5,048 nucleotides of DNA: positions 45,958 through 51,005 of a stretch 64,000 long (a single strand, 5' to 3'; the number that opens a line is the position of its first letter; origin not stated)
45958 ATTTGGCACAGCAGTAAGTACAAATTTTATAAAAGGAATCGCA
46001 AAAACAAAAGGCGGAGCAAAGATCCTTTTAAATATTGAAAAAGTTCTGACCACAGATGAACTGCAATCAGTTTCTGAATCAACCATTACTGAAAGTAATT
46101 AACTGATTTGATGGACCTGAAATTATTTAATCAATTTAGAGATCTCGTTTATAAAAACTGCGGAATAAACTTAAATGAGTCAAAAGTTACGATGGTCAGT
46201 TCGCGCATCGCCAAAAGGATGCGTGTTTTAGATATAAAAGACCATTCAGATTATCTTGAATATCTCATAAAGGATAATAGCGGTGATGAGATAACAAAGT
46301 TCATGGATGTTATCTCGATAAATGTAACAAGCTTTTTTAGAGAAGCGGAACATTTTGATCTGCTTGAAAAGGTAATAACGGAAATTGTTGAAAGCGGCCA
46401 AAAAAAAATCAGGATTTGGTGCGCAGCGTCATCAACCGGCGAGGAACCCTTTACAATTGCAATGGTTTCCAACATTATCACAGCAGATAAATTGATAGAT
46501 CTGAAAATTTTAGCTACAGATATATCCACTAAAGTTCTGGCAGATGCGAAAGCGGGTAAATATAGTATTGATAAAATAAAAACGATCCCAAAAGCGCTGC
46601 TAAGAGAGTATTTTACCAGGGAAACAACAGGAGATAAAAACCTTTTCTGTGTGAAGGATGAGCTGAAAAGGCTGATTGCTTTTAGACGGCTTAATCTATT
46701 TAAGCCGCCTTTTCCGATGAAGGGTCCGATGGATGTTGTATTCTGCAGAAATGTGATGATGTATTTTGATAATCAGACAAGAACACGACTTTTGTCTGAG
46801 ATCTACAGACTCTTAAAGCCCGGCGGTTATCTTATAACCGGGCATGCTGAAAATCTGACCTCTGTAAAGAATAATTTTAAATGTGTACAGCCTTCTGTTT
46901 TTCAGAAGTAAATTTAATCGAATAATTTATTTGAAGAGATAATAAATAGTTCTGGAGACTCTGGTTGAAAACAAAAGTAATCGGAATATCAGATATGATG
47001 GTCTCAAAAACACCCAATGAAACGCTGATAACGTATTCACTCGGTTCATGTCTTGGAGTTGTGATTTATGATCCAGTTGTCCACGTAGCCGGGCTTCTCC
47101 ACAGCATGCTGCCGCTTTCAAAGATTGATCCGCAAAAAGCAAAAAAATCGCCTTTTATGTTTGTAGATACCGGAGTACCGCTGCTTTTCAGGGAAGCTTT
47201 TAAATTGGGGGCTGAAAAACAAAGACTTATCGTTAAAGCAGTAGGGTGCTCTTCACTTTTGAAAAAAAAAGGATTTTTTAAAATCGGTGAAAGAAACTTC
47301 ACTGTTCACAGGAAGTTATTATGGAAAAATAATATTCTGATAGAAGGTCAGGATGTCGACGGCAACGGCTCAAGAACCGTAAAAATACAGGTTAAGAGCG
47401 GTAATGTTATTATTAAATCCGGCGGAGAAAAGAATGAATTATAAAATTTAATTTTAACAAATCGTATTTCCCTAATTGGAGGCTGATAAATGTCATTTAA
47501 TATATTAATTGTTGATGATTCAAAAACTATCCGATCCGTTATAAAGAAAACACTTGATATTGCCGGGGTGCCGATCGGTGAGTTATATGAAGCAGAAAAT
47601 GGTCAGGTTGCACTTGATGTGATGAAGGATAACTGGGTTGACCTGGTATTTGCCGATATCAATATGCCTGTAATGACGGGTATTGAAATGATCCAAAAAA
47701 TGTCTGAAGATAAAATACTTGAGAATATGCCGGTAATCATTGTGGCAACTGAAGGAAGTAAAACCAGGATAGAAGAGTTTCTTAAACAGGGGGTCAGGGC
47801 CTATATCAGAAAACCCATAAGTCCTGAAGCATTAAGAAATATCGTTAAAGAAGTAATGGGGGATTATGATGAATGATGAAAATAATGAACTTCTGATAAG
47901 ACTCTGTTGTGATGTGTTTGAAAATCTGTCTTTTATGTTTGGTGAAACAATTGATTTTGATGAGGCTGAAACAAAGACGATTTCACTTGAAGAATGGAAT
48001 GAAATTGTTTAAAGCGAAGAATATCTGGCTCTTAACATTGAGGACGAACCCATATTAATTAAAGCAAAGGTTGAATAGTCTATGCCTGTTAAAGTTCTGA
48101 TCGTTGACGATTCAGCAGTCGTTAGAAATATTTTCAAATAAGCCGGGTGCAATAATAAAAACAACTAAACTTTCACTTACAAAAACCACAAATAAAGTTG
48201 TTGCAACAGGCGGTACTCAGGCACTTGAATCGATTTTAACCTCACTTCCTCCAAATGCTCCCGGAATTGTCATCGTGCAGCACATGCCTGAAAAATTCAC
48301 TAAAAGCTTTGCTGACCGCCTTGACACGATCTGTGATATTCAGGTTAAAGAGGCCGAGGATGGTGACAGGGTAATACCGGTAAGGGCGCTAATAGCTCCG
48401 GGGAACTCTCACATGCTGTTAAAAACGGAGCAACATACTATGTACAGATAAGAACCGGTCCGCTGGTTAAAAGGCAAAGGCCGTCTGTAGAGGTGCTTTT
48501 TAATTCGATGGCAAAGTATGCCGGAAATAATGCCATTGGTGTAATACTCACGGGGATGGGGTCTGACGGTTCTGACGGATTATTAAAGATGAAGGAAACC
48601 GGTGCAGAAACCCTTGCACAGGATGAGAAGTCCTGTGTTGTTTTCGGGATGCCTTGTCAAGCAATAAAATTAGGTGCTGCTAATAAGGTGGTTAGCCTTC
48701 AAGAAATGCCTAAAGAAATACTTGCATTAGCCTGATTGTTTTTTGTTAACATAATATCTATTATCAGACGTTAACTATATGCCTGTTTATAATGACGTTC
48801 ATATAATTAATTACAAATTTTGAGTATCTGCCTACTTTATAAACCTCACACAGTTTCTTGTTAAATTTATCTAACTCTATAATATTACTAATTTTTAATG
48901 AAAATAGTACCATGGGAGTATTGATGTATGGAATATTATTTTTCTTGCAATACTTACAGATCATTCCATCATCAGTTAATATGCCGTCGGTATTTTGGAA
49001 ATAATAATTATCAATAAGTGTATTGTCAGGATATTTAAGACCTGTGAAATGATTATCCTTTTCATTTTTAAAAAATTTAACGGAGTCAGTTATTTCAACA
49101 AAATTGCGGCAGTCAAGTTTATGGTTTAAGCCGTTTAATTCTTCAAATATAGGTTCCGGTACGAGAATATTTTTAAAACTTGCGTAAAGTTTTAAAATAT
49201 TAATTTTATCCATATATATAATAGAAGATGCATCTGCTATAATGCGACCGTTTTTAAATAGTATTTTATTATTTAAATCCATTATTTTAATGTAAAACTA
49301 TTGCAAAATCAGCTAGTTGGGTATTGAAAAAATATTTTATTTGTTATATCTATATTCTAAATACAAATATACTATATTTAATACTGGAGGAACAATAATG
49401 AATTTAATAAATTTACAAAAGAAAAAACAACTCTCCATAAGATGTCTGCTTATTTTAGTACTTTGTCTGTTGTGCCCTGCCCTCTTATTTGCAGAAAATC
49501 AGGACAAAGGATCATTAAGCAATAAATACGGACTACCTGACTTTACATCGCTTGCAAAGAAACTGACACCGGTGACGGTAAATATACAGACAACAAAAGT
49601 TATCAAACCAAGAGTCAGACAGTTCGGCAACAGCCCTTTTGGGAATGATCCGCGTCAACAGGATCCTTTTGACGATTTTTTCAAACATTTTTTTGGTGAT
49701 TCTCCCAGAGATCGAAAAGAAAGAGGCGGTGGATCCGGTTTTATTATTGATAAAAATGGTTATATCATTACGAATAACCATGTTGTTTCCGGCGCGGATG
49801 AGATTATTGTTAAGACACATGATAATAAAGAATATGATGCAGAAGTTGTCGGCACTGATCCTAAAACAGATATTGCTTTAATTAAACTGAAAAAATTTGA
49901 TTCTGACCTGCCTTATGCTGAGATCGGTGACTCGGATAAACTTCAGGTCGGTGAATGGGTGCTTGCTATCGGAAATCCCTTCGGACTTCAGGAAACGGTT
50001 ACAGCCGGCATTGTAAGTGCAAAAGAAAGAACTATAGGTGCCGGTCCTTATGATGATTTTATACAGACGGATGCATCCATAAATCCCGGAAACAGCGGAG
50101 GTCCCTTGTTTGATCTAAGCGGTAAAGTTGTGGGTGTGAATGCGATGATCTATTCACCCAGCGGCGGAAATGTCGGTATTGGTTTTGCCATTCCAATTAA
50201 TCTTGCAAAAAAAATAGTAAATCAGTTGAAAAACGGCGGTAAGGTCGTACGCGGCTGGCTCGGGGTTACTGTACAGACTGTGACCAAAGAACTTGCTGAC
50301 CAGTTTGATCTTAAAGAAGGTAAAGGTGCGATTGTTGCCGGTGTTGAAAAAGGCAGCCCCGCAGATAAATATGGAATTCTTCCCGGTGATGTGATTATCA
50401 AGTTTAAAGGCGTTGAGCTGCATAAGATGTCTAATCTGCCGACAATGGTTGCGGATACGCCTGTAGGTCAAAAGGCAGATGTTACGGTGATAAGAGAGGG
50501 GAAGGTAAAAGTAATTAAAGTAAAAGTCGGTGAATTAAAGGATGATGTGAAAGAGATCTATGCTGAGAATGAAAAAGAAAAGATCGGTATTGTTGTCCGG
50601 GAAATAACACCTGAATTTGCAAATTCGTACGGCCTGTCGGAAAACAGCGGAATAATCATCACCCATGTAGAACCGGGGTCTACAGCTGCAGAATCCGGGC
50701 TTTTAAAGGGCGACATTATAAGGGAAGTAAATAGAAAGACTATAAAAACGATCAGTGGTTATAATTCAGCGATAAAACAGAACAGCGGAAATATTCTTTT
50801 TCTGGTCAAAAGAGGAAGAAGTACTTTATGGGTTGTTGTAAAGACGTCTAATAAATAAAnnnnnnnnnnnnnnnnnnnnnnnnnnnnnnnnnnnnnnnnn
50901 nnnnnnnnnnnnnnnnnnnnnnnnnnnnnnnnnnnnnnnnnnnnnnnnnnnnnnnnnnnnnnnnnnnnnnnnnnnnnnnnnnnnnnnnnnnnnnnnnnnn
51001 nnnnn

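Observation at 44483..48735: Chemotaxis gene cluster caught in the act of decay (cheA and cheB are pseudogenes; cheR, cheD, cheY still intact)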

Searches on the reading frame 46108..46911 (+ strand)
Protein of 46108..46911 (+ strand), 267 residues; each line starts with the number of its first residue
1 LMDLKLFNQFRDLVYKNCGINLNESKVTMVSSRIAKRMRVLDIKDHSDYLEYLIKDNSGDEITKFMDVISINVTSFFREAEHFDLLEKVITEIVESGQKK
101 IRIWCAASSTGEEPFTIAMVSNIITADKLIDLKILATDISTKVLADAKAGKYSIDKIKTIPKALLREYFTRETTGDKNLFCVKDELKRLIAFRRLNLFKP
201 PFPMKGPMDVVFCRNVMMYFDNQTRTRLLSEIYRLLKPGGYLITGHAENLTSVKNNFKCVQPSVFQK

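Call 11: search_protein_families(library=pfam, max_evalue=0.1, proteins=[window:46108-46908:+])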
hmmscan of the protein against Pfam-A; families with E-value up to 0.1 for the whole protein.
window:46108-46908:+ (267 aa): 10 families
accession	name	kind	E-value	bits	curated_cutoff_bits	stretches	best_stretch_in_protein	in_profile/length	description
PF01739.24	CheR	-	3.8e-59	199.9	27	1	72-261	1-190/195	CheR methyltransferase, SAM binding domain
PF03705.20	CheR_N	-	3.3e-17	62.4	27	1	7-56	3-52/53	CheR methyltransferase, all-alpha domain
PF08241.18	Methyltransf_11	-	7.4e-10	39.8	21.2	1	186-243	43-94/95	Methyltransferase domain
PF08242.18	Methyltransf_12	-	2.6e-08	34.9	30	1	191-242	52-98/98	Methyltransferase domain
PF13649.12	Methyltransf_25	-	1e-07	33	27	1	190-240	48-97/97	Methyltransferase domain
PF13847.12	Methyltransf_31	-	0.00017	21.7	27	1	205-255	71-120/145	Methyltransferase domain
PF13489.12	Methyltransf_23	-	0.00088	19.5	27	1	204-243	78-115/164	Methyltransferase domain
PF13223.11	DUF4031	-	0.0077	16.9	25.6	1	49-102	14-65/76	Protein of unknown function (DUF4031)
PF03141.22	Methyltransf_29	-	0.04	12.9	23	1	201-246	176-219/506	Putative S-adenosyl-L-methionine-dependent methyltransferase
PF00485.24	PRK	-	0.087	13.1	22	0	71-104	59-92/196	Phosphoribulokinase / Uridine kinase family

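Call 13: find_encoding_contigs(protein=window:46108-46911:+, flank=10000, max_places=10)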
Protein window:46108-46911:+ (267 aa): no gene with exactly this product is on record in the collection.

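Call 14: find_related_loci(query=window:46108-46908:+, collection=genome_contigs, flank=10000)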
Query window:46108-46908:+ (267 aa) in genome_contigs; peptide patterns used: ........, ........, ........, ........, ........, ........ (x = any residue, [..] = any of these).
600 stretches matched a pattern (row limit reached: there are more); 525 encode a relative of the query (tblastn E <= 1e-3); the best 80 are kept; 80 distinct loci.
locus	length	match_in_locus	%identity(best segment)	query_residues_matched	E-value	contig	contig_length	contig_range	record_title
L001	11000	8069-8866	48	1-267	1e-89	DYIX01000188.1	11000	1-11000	MAG TPA_asm: Haliangium ochraceum isolate FI88_72_8 Afr_mines_FI88_1985_length_11000_cov_2_708360, whole genome shotgun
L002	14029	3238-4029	45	2-267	3e-82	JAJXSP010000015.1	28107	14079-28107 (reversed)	MAG: Myxococcales bacterium isolate BP4.bin10 NODE_1672_length_28107_cov_1.383917, whole genome shotgun sequence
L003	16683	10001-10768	39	7-267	3e-63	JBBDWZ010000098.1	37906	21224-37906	MAG: Gemmatimonadota bacterium isolate LejiaD_2_62_10 Lejia_D_1770_length_37906_cov_6, whole genome shotgun sequence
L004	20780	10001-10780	36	7-267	3e-60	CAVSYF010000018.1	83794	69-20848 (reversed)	MAG: Bryobacterales bacterium isolate MFD05512.bin.2.53 genome assembly, contig: contig_32408, whole genome shotgun sequ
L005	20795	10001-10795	38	7-267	9e-60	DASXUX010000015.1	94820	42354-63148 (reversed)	MAG TPA_asm: Planctomycetota bacterium isolate SMAG_U4729 k141_204850, whole genome shotgun sequence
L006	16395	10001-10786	37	7-267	3e-59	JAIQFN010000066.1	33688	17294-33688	MAG: Terriglobia bacterium isolate SRVP_6 SR-VP_26_10_2019_C_20cm_scaffold_2281, whole genome shotgun sequence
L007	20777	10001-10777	37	7-266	4e-59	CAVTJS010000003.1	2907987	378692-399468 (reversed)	MAG: Bryobacterales bacterium isolate MFD05580.bin.2.3 genome assembly, contig: contig_23125, whole genome shotgun seque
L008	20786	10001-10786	37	7-267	2e-59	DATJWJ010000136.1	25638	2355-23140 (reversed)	MAG TPA_asm: Bryobacteraceae bacterium isolate SMAG_U15096 k141_2292905, whole genome shotgun sequence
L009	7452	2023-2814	36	7-267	2e-59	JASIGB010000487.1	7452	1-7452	MAG: Bryobacteraceae bacterium isolate JOPF480 JOPF_A10C_contig_165057, whole genome shotgun sequence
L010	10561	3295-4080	39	7-267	5e-59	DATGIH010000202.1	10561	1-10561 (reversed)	MAG TPA_asm: Bryobacteraceae bacterium isolate SMAG_U9802 k141_1380853, whole genome shotgun sequence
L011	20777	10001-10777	35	7-266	8e-59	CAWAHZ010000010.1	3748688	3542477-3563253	MAG: Bryobacterales bacterium isolate MFD04434.bin.1.11 genome assembly, contig: contig_762, whole genome shotgun sequen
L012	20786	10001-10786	39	7-267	1e-58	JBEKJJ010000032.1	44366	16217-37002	MAG: Bryobacteraceae bacterium isolate SPRUCE 320 SPRUCE_320_32, whole genome shotgun sequence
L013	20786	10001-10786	37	7-267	2e-58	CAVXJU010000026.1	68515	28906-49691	MAG: Terriglobia bacterium isolate MFD03044.bin.2.17 genome assembly, contig: contig_59156, whole genome shotgun sequenc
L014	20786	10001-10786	37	7-267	3e-58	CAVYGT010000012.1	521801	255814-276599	MAG: Terriglobia bacterium isolate MFD05377.bin.1.65 genome assembly, contig: contig_70503, whole genome shotgun sequenc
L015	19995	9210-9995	38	7-267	1e-57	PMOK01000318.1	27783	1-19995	MAG: Bryobacterales bacterium isolate palsa_89 73.20110600_P1M.2_contig_9212, whole genome shotgun sequence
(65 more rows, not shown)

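Call 33: find_related_loci(query=window:46111-46908:+, collection=metagenome_contigs, flank=5000)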
Query window:46111-46908:+ (266 aa) in metagenome_contigs; peptide patterns used: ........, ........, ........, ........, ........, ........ (x = any residue, [..] = any of these).
600 stretches matched a pattern (row limit reached: there are more); 523 encode a relative of the query (tblastn E <= 1e-3); the best 80 are kept; 80 distinct loci.
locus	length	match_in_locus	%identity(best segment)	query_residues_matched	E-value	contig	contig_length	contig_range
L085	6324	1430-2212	43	1-264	6e-76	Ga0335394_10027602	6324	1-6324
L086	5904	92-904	42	4-266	9e-68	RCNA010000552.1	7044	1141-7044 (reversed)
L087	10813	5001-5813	42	4-266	9e-66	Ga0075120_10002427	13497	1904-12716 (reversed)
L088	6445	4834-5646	41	4-266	6e-65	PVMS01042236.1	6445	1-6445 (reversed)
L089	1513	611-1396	39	6-266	2e-67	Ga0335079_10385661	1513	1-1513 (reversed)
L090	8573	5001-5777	37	6-265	2e-63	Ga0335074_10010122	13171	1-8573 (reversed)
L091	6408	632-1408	38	6-265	4e-62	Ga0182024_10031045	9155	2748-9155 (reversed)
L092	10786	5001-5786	38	6-265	5e-62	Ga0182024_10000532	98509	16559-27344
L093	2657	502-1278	37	6-265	4e-62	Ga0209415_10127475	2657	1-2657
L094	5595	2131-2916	38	6-266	4e-61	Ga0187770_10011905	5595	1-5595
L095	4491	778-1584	40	3-266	4e-61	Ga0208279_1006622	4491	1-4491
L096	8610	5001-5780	37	6-266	4e-61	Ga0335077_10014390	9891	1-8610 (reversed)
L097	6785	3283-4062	37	6-266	4e-61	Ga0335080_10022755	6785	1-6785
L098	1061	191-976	39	6-266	2e-64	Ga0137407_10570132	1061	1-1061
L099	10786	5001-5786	37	6-266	7e-60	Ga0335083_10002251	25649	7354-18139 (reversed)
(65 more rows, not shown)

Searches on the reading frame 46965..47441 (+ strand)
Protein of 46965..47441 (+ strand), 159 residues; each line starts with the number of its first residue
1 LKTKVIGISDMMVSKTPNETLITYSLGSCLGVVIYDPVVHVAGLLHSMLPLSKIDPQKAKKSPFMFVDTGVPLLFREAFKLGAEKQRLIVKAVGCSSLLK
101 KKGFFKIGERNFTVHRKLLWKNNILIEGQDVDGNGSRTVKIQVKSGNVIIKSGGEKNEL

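Call 11: search_protein_families(library=pfam, max_evalue=0.1, proteins=[window:46965-47441:+])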
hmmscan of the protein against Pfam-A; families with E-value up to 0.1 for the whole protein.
window:46965-47441:+ (159 aa): 2 families
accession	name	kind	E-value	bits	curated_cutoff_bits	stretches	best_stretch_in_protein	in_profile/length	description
PF03975.18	CheD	-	9.5e-25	87.3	25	1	48-152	1-108/108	CheD chemotactic sensory transduction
PF22640.1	ManC_GMP_beta-helix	-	0.036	14.4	27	0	5-23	22-40/55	MannoseP isomerase/GMP-like beta-helix domain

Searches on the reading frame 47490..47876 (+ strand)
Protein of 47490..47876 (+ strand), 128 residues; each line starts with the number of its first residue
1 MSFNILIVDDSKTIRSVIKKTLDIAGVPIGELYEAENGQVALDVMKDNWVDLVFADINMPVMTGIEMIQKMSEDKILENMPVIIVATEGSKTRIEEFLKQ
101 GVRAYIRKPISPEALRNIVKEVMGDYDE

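Call 11: search_protein_families(library=pfam, max_evalue=0.1, proteins=[window:47490-47873:+])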
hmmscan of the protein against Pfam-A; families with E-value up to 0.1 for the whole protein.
window:47490-47873:+ (128 aa): 4 families
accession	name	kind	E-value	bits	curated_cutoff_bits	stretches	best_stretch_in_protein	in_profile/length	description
PF00072.30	Response_reg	-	9.8e-26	90.6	30.2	1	5-119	1-110/111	Response regulator receiver domain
PF04363.17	DUF496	-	0.072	13.7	23.2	0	99-128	38-67/93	Protein of unknown function (DUF496)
PF03602.21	Cons_hypoth95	-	0.078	13.1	24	1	5-96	67-161/182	Conserved hypothetical protein 95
PF21332.3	AmiR_N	-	0.097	13.1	27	0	49-114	40-102/111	AmiR, N-terminal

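Call 15: find_encoding_contigs(protein=window:47490-47876:+, flank=10000, max_places=10)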
Protein window:47490-47876:+ (128 aa): 24 contigs read that carry it; 1 place shown.
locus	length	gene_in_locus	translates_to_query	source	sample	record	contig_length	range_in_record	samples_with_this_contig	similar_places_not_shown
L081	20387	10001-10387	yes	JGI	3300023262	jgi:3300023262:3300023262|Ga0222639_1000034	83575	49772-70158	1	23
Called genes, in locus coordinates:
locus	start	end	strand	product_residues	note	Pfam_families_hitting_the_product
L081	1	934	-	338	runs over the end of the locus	PF02912:Phe_tRNA-synt_N, PF01409:tRNA-synt_2d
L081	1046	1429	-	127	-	PF00453:Ribosomal_L20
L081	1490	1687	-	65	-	PF01632:Ribosomal_L35p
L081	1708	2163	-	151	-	PF05198:IF3_N, PF00707:IF3_C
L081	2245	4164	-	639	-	PF07973:tRNA_SAD, PF00587:tRNA-synt_2b, PF03129:HGTP_anticodon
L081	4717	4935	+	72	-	-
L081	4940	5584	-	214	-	PF01876:RNase_P_p30 (weak), PF02811:PHP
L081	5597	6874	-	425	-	PF00919:UPF0004, PF04055:Radical_SAM, PF01938:TRAM (weak)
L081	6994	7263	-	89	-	PF00027:cNMP_binding (weak)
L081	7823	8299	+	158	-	-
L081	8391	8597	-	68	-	-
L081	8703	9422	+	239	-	PF03705:CheR_N (weak), PF01739:CheR, PF08241:Methyltransf_11, PF08242:Methyltransf_12 (weak), PF13649:Methyltransf_25 (weak)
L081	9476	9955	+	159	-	PF03975:CheD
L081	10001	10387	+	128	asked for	PF00072:Response_reg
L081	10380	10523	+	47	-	-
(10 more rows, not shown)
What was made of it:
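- The 24 longest CheY-bearing contigs all have mostly the same neighbouring proteins (call 15).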

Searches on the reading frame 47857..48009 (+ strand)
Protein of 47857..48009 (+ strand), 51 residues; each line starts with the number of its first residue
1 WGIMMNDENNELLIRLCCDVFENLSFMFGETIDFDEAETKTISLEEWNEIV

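Call 11: search_protein_families(library=pfam, max_evalue=0.1, proteins=[window:47857-48009:+])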
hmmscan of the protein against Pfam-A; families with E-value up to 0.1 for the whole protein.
window:47857-48009:+ (51 aa): 0 families

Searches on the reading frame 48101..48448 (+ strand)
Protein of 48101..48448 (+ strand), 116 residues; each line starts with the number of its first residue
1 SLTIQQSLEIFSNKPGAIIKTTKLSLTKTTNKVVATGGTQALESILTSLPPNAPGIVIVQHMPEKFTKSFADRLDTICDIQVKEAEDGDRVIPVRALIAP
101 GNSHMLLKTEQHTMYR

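Call 11: search_protein_families(library=pfam, max_evalue=0.1, proteins=[window:48101-48448:+])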
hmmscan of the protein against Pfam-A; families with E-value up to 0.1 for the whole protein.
window:48101-48448:+ (116 aa): 1 family
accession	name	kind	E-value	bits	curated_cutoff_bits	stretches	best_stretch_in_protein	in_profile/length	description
PF01339.22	CheB_methylest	-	8.2e-25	88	24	1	35-109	6-81/174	CheB methylesterase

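Call 21: find_encoding_contigs(protein=window:48104-48448:+, flank=10000, max_places=10)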
Protein seq(115 aa) (115 aa): 23 contigs read that carry it; 1 place shown.
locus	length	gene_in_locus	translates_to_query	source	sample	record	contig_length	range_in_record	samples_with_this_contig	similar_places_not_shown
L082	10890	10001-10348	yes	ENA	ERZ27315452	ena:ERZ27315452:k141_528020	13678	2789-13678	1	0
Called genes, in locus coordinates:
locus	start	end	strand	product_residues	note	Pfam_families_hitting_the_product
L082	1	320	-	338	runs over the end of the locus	PF02912:Phe_tRNA-synt_N, PF01409:tRNA-synt_2d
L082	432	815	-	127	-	PF00453:Ribosomal_L20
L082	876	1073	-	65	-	PF01632:Ribosomal_L35p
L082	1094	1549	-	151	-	PF05198:IF3_N, PF00707:IF3_C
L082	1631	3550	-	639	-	PF07973:tRNA_SAD, PF00587:tRNA-synt_2b, PF03129:HGTP_anticodon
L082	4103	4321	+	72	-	-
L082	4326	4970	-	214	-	PF02811:PHP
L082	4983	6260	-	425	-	PF00919:UPF0004, PF04055:Radical_SAM, PF01938:TRAM (weak)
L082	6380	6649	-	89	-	PF00027:cNMP_binding (weak)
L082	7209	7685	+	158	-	-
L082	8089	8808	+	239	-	PF03705:CheR_N (weak), PF01739:CheR, PF08241:Methyltransf_11, PF08242:Methyltransf_12 (weak), PF13649:Methyltransf_25 (weak)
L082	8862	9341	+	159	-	PF03975:CheD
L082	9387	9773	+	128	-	PF00072:Response_reg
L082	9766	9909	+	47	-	-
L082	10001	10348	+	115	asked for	PF01339:CheB_methylest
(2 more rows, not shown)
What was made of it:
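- The exact fragment proteins recur in dozens of assemblies (calls 15, 21). The exact CheB fragment is indexed in 40 blocks (call 21).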

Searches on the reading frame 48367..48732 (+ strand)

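Call 11: search_protein_families(library=pfam, max_evalue=0.1, proteins=[window:48367-48732:+])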
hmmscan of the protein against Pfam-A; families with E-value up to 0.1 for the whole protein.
window:48367-48732:+ (122 aa): 1 family
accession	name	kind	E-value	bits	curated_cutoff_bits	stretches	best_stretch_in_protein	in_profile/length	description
PF01339.22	CheB_methylest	-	1.8e-32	112.9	24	1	26-118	82-174/174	CheB methylesterase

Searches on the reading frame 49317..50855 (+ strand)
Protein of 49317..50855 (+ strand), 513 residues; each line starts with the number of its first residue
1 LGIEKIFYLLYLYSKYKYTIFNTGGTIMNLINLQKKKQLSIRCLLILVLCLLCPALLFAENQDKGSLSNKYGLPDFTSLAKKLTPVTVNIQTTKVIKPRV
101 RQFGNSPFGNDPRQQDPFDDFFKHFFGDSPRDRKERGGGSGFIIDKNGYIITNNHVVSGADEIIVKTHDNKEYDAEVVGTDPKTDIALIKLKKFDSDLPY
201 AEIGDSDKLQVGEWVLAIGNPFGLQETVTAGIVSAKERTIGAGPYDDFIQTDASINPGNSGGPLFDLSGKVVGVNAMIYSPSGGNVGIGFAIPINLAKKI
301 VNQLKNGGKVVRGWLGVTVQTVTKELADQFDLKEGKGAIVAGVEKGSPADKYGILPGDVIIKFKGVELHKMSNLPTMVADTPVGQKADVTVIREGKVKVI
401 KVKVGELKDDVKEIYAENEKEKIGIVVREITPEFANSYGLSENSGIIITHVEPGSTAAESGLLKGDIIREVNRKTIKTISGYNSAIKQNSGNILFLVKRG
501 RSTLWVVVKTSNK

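Call 12: search_protein_families(library=pfam, max_evalue=0.01, proteins=[window:49317-50855:+])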
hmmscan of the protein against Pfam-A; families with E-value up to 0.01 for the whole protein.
window:49317-50855:+ (513 aa): 7 families
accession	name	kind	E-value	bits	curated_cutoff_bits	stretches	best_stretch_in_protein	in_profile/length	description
PF13365.12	Trypsin_2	-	2.6e-39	135.7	27.6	1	139-274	1-144/144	Trypsin-like peptidase domain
PF00089.32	Trypsin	-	2e-22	80.6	20.6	1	140-299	28-218/220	Trypsin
PF13180.12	PDZ_2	-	7.2e-22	77.9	27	2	314-404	2-80/80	PDZ domain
PF17820.7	PDZ_6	-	4.7e-18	65.1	27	2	447-499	1-54/54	PDZ domain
PF00595.29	PDZ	-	8.8e-16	58.5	23.2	2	419-480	8-61/81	PDZ domain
PF19805.5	DUF6288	-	0.0036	17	26.3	0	340-375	5-39/402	Family of unknown function (DUF6288)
PF10459.15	Peptidase_S46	-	0.0058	15.8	22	0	251-275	626-650/698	Peptidase S46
